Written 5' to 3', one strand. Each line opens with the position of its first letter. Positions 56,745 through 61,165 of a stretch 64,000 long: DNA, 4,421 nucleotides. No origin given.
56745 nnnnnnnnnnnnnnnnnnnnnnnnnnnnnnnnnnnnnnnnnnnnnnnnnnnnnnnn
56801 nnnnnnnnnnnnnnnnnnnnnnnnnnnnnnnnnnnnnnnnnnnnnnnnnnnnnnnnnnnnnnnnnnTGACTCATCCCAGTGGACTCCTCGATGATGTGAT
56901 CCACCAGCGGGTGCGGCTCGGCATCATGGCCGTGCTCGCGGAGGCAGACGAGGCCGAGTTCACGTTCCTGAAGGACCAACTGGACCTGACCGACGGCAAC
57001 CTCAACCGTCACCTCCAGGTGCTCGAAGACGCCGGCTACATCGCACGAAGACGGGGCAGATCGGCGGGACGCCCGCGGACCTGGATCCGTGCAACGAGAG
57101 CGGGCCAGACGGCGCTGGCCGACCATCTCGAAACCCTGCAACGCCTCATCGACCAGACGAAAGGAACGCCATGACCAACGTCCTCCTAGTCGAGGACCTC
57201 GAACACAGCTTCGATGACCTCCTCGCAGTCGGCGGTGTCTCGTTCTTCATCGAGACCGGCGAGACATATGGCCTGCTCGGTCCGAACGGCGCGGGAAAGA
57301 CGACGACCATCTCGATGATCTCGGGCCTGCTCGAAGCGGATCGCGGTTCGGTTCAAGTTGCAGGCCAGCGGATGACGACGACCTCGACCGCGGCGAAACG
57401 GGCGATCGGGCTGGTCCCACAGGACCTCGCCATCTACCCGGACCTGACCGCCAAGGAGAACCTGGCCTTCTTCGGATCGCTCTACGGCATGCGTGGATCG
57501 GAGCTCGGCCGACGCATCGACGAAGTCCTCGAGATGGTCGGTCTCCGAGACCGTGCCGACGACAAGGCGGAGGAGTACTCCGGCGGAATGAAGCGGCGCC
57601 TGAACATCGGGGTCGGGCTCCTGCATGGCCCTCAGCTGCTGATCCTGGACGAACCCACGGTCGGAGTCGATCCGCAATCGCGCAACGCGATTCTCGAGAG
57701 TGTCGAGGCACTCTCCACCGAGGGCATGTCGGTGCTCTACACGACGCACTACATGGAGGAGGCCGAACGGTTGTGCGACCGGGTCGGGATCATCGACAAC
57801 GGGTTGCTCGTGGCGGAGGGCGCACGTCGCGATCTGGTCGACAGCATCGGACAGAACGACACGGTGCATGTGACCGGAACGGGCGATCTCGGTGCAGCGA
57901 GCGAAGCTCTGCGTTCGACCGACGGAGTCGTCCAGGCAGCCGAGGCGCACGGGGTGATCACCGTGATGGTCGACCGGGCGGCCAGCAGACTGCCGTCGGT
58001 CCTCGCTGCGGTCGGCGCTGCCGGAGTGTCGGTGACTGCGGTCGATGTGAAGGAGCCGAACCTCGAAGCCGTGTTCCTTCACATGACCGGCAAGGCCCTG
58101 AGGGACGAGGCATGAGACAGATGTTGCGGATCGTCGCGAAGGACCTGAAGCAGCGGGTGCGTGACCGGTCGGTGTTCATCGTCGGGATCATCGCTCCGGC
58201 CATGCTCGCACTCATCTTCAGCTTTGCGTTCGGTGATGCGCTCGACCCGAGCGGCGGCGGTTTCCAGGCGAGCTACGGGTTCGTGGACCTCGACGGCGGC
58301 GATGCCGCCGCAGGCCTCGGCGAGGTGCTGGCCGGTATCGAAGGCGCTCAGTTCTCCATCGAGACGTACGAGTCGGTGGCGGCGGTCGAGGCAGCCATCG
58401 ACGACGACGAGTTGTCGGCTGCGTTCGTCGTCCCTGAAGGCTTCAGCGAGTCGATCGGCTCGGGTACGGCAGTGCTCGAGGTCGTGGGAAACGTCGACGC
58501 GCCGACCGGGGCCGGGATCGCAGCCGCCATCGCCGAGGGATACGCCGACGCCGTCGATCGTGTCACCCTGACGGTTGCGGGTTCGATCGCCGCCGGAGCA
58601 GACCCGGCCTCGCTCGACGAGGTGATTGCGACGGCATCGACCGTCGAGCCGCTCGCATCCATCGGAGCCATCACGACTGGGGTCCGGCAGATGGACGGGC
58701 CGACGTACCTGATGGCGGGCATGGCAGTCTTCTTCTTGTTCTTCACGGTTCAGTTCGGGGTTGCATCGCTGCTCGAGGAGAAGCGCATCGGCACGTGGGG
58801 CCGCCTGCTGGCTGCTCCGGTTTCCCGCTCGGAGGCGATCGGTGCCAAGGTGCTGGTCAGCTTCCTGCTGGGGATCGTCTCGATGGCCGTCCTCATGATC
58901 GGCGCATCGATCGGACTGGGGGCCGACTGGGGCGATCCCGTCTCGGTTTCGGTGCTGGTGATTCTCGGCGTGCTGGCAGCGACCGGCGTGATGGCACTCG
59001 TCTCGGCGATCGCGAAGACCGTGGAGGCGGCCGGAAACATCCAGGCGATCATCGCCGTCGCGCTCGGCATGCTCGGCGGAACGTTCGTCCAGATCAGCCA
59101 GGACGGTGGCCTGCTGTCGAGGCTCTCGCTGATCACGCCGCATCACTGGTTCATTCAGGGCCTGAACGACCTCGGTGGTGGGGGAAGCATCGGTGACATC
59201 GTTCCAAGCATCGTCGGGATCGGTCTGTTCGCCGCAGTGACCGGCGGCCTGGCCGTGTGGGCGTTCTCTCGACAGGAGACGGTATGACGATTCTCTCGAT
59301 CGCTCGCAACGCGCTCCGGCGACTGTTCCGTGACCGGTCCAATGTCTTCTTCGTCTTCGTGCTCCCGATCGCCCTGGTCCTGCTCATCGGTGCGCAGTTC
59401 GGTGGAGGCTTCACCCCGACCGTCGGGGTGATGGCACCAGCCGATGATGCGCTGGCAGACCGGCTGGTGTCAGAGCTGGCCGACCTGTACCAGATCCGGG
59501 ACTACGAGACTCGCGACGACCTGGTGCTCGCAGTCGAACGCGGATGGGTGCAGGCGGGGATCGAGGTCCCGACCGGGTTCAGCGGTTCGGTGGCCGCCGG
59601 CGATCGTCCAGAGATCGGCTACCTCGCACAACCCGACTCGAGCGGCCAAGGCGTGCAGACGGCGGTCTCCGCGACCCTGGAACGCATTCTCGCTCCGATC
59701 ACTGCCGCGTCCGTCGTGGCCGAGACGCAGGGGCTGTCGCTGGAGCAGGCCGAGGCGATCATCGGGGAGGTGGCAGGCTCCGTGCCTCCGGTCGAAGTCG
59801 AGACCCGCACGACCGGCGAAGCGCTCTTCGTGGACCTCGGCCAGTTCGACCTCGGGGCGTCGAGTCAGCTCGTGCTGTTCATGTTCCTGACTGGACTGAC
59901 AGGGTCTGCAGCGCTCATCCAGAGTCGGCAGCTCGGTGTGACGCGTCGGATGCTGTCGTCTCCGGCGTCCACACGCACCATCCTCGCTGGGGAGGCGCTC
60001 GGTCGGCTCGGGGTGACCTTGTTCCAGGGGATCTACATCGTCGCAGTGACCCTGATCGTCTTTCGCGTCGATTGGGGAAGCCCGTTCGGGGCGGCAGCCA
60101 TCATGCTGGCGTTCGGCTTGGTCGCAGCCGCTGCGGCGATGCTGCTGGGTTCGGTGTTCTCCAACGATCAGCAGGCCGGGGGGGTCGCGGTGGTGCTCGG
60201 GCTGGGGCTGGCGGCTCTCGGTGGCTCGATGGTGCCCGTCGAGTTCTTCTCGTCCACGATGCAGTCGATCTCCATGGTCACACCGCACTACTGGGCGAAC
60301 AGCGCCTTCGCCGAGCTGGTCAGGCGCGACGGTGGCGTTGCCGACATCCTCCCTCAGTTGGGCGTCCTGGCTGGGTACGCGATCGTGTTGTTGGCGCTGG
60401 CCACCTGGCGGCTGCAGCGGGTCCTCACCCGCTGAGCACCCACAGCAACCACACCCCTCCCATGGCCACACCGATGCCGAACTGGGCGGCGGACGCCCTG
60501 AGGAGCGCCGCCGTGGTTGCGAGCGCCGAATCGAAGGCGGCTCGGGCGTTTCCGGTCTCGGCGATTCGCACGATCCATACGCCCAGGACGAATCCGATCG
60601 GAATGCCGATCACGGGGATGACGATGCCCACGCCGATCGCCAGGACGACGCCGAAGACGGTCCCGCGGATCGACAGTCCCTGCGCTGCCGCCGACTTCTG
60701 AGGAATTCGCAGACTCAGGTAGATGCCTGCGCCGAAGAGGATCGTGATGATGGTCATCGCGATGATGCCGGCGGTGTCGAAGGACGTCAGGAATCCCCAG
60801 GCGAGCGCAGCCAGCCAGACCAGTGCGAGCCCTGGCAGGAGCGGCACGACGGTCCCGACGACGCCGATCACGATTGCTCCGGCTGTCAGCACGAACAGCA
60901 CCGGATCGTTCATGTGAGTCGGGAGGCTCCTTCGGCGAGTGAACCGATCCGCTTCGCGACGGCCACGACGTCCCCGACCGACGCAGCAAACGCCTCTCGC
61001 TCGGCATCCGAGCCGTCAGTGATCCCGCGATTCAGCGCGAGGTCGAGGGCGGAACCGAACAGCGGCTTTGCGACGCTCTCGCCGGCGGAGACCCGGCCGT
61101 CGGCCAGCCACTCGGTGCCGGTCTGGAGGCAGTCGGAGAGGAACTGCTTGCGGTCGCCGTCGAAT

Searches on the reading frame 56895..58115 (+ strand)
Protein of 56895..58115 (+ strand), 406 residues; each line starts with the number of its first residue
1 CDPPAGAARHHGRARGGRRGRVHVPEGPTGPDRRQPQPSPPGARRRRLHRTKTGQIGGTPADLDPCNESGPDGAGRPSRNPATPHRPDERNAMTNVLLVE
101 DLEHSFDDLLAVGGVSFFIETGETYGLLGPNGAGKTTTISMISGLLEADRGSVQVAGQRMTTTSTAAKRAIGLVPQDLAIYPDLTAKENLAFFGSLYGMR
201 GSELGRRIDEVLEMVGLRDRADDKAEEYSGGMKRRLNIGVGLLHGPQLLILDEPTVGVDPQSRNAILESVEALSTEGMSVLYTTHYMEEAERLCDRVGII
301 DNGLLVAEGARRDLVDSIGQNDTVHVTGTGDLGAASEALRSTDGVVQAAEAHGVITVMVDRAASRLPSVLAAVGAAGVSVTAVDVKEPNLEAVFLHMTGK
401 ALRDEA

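Call 23: search_protein_families(library=pfam, proteins=[window:56895-58115:+], max_evalue=0.01)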
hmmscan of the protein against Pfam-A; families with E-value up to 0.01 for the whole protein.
window:56895-58115:+ (406 aa): 4 families
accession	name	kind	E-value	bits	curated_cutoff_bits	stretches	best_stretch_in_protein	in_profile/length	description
PF00005.33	ABC_tran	-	3.6e-33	115.5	25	1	114-255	3-136/137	ABC transporter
PF13304.12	AAA_21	-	7.9e-12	46.3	27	1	211-285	221-298/304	AAA domain, putative AbiEii toxin, Type IV TA system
PF13732.12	DrrA1-3_C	-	1.4e-05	26.1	27.4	1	320-397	11-80/81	ATP-binding protein DrrA1-3-like, C-terminal domain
PF13604.12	AAA_30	-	0.0049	17.1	27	0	126-167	22-63/191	AAA domain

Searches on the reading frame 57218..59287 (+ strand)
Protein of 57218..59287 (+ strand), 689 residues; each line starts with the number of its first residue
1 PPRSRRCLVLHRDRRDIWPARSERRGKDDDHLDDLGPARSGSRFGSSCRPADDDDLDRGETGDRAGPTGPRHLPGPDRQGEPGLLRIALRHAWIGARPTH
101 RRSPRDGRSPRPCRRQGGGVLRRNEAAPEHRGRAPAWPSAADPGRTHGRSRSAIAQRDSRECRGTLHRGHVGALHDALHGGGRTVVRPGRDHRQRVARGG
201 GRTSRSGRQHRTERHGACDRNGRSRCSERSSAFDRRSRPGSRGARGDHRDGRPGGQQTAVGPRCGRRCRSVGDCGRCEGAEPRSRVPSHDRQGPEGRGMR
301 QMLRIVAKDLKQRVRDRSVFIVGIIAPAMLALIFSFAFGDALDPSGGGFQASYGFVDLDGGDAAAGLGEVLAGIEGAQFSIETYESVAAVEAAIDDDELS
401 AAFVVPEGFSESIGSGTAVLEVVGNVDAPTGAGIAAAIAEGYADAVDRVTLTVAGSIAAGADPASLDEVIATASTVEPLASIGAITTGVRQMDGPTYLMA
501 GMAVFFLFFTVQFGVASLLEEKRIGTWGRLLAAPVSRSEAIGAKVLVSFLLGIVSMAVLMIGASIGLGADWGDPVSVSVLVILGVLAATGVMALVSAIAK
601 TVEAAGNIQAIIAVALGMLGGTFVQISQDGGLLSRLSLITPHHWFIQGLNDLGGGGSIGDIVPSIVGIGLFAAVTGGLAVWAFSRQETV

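Call 23: search_protein_families(library=pfam, proteins=[window:57218-59287:+], max_evalue=0.01)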
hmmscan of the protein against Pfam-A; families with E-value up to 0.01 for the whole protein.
window:57218-59287:+ (689 aa): 5 families
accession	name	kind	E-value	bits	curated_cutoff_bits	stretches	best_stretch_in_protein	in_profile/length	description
PF12698.13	ABC2_membrane_3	-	4.5e-34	118.5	31.6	1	318-681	2-347/347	ABC-2 family transporter protein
PF01061.29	ABC2_membrane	-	7.6e-21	75.1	26.9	1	498-649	53-206/211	ABC-2 type transporter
PF12679.13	ABC2_membrane_2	-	6.6e-17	62.1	27.2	1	305-687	3-282/283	ABC-2 family transporter protein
PF12730.13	ABC2_membrane_4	-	3.2e-05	24.4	27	1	500-594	52-155/179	ABC-2 family transporter protein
PF13346.12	ABC2_membrane_5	-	0.0033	17.4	25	1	497-628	34-165/205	ABC-2 family transporter protein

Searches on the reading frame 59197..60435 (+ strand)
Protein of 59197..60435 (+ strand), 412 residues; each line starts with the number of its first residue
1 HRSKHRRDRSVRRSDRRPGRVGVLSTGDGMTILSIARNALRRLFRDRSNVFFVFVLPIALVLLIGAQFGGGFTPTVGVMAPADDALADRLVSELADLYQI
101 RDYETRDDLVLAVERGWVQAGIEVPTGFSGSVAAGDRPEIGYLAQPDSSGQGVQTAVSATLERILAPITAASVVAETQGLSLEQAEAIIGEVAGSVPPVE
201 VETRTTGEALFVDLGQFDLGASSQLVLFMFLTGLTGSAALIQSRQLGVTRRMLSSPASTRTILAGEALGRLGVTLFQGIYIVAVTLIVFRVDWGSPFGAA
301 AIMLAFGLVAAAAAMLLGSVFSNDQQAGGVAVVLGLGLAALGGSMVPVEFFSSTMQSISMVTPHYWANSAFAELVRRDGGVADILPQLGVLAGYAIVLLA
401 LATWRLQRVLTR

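Call 23: search_protein_families(library=pfam, proteins=[window:59197-60435:+], max_evalue=0.01)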
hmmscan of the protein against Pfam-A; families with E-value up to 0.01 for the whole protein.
window:59197-60435:+ (412 aa): 3 families
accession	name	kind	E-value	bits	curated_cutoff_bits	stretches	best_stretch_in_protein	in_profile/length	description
PF12698.13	ABC2_membrane_3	-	5.6e-34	118.2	31.6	1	50-403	4-346/347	ABC-2 family transporter protein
PF01061.29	ABC2_membrane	-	4e-17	62.9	26.9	1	219-372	52-207/211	ABC-2 type transporter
PF12679.13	ABC2_membrane_2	-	9.4e-13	48.5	27.2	1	34-408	2-280/283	ABC-2 family transporter protein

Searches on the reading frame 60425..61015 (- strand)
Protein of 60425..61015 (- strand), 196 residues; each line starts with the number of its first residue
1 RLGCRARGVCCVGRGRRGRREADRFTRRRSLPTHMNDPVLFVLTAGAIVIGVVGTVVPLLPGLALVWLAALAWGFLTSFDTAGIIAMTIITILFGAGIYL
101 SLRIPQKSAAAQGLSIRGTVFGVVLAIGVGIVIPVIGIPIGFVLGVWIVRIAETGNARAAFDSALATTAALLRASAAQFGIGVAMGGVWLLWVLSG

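Call 23: search_protein_families(library=pfam, proteins=[window:60425-61015:-], max_evalue=0.01)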
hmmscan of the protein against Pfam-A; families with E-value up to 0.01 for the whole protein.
window:60425-61015:- (196 aa): 1 family
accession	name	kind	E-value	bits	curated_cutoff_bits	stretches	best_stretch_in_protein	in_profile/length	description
PF04306.18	DUF456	-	3.7e-18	66.6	29.4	1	56-191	1-137/139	Protein of unknown function (DUF456)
